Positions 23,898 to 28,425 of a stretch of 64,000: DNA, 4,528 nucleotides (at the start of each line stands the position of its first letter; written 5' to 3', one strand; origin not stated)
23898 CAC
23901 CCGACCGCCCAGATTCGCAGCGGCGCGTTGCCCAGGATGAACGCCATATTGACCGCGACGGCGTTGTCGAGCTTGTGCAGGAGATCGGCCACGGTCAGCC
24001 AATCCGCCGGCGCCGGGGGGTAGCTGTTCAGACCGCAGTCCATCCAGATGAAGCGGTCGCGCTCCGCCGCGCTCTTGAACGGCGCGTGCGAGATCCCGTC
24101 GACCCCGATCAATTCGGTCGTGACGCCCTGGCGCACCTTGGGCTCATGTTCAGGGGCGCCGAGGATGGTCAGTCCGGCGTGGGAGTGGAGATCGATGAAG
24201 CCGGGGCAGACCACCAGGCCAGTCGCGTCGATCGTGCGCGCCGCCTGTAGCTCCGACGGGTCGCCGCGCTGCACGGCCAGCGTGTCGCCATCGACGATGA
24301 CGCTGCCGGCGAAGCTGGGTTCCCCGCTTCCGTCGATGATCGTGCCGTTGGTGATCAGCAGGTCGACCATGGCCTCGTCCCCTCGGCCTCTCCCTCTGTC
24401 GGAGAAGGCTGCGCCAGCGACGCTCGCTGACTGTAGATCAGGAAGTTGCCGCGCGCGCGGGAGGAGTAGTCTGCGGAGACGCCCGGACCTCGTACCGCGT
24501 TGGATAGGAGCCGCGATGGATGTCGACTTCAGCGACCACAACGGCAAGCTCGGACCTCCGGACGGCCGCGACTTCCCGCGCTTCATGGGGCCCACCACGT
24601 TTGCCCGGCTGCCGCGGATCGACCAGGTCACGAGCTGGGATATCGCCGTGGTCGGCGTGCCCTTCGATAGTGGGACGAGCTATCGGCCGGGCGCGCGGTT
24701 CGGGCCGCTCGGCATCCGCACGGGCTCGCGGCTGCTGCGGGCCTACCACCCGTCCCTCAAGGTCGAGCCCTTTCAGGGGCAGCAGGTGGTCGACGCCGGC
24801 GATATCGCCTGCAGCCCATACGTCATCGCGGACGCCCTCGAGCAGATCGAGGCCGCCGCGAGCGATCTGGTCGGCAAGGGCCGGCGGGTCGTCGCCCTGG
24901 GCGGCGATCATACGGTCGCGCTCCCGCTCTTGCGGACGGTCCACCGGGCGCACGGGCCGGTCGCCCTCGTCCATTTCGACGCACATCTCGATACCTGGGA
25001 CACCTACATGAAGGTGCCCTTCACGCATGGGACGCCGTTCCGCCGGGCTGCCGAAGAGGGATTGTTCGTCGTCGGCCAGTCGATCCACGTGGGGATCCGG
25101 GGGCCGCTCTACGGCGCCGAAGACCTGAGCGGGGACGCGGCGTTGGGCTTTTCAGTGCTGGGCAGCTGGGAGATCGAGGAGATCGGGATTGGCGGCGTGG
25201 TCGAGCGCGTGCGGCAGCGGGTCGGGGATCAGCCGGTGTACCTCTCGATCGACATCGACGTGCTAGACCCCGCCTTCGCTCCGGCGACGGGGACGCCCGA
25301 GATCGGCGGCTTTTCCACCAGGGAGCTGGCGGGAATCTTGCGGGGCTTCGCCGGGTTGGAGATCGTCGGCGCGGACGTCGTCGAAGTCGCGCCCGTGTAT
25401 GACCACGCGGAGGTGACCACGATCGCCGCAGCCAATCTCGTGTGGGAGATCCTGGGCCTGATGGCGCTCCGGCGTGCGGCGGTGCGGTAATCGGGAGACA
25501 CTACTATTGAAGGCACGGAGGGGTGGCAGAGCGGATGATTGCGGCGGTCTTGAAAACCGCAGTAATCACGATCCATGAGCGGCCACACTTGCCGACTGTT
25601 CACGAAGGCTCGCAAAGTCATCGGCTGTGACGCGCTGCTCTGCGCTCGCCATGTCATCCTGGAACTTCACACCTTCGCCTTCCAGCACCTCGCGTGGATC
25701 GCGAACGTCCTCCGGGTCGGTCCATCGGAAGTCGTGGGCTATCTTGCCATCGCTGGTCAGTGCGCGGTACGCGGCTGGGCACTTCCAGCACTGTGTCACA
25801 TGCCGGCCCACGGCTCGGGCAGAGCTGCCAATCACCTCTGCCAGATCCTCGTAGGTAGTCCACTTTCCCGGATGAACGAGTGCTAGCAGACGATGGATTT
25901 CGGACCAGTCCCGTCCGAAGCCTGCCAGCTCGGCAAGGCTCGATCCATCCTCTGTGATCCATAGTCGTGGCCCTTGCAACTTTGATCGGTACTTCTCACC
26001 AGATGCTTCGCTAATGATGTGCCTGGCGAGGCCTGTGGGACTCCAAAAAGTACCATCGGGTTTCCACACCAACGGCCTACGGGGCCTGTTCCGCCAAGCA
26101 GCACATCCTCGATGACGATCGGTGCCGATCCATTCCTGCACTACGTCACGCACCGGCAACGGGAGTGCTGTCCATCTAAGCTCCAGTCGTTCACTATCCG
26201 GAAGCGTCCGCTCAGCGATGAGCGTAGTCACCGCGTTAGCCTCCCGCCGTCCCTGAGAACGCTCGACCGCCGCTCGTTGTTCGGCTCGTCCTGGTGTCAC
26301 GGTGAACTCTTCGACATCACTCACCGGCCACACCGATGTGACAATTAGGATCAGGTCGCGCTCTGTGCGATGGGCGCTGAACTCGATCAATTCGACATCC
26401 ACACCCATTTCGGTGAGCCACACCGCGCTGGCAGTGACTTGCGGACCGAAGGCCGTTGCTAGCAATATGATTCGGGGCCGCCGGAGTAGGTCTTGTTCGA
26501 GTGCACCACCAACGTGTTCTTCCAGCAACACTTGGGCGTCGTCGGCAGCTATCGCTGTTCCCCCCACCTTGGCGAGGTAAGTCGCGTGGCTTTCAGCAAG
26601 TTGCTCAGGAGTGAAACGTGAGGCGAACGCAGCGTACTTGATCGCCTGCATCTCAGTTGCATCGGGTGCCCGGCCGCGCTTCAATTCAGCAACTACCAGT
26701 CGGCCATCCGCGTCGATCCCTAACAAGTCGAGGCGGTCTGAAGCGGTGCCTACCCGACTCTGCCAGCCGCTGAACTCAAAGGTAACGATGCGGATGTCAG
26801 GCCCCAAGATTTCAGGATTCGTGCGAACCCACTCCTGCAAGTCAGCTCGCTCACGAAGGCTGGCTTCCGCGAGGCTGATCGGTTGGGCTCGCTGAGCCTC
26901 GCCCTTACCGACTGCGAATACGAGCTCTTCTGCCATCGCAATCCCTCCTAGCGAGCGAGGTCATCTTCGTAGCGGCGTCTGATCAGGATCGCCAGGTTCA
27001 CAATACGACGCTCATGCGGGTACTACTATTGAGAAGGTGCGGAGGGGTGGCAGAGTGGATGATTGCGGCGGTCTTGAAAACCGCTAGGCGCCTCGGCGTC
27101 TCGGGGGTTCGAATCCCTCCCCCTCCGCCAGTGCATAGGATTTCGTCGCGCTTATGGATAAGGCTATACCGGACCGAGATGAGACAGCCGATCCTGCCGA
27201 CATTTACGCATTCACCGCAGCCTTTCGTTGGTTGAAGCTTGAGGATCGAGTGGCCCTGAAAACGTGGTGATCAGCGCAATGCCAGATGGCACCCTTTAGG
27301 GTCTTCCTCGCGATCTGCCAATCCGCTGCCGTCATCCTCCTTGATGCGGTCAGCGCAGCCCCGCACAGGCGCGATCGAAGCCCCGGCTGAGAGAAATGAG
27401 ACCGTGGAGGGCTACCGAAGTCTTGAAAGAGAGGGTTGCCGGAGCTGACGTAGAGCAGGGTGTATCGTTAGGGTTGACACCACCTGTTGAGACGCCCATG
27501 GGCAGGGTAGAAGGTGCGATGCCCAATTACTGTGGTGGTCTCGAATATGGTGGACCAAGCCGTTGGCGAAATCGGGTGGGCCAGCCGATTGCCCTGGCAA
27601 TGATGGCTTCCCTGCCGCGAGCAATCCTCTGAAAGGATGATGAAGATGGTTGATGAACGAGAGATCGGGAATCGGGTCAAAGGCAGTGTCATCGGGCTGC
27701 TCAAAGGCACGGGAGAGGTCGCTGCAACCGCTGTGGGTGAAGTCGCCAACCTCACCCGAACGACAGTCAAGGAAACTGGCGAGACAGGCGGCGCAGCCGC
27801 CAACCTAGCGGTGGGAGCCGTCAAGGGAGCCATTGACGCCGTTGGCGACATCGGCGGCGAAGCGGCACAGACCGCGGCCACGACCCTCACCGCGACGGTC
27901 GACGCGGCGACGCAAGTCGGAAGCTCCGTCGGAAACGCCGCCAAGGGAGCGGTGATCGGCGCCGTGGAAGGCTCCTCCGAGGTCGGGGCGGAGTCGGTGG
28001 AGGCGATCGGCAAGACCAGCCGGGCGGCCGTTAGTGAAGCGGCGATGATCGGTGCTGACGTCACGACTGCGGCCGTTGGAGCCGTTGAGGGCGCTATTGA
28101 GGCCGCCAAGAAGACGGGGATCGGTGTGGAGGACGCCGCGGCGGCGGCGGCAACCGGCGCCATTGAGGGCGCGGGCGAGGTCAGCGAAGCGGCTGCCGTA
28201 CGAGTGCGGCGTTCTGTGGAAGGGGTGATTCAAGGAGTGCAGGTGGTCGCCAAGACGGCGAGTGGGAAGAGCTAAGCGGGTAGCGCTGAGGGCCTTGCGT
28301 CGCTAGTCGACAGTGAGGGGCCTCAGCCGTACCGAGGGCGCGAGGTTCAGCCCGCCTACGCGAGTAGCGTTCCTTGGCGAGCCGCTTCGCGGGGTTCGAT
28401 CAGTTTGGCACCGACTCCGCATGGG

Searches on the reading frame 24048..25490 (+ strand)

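Call 21: search_protein_families(library=pfam, proteins=[window:24048-25490:+], max_evalue=0.01)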
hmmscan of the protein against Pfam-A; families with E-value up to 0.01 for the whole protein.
window:24048-25490:+ (480 aa): 1 family
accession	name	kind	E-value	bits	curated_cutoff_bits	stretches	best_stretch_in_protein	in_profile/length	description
PF00491.26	Arginase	-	3.4e-92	309.3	22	1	198-469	2-279/280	Arginase family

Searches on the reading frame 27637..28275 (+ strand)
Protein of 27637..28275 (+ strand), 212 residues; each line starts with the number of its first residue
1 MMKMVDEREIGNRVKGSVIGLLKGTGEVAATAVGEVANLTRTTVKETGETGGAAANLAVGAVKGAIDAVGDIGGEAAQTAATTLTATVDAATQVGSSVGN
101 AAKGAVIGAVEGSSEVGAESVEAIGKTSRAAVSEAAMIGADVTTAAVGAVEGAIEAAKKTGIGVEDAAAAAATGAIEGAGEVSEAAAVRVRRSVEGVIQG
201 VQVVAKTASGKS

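Call 21: search_protein_families(library=pfam, proteins=[window:27637-28275:+], max_evalue=0.01)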
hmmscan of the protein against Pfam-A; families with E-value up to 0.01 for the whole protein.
window:27637-28275:+ (212 aa): 0 families

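Call 51: search_protein_families(library=pfam, proteins=[window:27646-28275:+], max_evalue=0.1)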
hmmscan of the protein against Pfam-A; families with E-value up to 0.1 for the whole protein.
window:27646-28275:+ (209 aa): 1 family
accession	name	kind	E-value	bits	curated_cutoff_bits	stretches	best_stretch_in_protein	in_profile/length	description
PF13488.11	Gly-zipper_Omp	-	0.062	13.7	25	1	91-107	13-29/46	Glycine zipper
